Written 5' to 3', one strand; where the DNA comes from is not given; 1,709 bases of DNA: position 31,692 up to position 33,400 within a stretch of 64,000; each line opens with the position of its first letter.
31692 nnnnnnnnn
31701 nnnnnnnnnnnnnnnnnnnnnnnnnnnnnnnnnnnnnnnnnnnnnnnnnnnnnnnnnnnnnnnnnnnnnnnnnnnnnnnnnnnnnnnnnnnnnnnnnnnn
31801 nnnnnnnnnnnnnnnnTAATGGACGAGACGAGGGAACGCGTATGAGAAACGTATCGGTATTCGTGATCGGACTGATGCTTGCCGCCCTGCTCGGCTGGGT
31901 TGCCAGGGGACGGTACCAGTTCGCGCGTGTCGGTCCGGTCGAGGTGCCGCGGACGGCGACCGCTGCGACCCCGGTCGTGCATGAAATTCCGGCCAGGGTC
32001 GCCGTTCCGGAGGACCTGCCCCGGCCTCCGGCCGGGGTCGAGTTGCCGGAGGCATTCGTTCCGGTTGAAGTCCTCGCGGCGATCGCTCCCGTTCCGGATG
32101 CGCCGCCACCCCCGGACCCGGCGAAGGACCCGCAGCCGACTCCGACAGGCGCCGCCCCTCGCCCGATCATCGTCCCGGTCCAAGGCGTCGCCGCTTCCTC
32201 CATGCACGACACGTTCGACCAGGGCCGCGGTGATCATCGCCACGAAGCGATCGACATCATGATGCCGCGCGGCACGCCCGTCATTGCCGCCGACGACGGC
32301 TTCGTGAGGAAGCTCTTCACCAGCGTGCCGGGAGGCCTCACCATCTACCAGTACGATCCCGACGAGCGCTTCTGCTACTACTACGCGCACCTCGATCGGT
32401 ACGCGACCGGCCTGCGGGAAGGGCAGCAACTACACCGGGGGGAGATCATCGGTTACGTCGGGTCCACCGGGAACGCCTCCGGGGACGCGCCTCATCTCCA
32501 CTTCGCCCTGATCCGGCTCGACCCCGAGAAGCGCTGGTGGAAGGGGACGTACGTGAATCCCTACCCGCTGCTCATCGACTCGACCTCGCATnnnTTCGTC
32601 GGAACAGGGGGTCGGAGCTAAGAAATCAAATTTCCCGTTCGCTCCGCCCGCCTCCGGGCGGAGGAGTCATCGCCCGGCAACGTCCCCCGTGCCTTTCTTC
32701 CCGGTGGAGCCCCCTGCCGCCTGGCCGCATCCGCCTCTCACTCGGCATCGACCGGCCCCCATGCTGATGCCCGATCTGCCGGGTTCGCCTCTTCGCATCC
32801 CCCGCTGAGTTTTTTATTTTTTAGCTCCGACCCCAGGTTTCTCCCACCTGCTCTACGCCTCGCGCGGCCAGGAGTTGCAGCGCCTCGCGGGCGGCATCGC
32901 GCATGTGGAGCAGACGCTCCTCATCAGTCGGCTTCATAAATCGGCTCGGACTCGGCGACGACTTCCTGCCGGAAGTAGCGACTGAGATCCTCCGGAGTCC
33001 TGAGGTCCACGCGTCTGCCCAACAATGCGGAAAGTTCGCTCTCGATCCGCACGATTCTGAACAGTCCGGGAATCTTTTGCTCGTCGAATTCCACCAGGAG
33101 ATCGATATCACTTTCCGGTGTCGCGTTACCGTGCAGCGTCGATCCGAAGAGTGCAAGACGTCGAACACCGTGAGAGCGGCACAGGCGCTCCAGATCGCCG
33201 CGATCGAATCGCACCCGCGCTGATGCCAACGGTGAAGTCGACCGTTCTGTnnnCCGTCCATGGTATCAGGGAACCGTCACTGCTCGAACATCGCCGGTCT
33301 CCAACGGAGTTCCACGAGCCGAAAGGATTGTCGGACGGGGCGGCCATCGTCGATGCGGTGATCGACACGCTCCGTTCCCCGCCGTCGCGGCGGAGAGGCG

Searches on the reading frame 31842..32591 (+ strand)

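Call 61: search_protein_families(library=pfam, proteins=[window:31842-32591:+], max_evalue=0.001)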
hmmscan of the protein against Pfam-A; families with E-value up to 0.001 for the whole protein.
window:31842-32591:+ (250 aa): 1 family
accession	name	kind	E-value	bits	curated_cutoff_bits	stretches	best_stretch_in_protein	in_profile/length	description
PF01551.29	Peptidase_M23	-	6.6e-19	68.4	28.7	1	133-239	2-95/96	Peptidase family M23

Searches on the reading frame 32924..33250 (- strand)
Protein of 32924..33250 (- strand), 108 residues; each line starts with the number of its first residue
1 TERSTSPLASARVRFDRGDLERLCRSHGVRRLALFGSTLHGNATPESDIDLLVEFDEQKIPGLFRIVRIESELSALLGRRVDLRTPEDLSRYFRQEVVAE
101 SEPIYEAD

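Call 61: search_protein_families(library=pfam, proteins=[window:32924-33250:-], max_evalue=0.001)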
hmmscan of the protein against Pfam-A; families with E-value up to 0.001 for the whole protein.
window:32924-33250:- (108 aa): 3 families
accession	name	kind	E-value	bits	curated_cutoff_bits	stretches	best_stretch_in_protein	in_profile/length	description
PF01909.29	NTP_transf_2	-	1e-15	58.3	21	1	21-97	6-85/93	Nucleotidyltransferase domain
PF18765.7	Polbeta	-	1.3e-14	54.6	26.9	1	23-108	6-91/93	Polymerase beta, Nucleotidyltransferase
PF22600.2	MTPAP-like_central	-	0.00028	21.4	27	1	31-60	41-70/139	Poly(A) RNA polymerase, mitochondrial-like, central palm domain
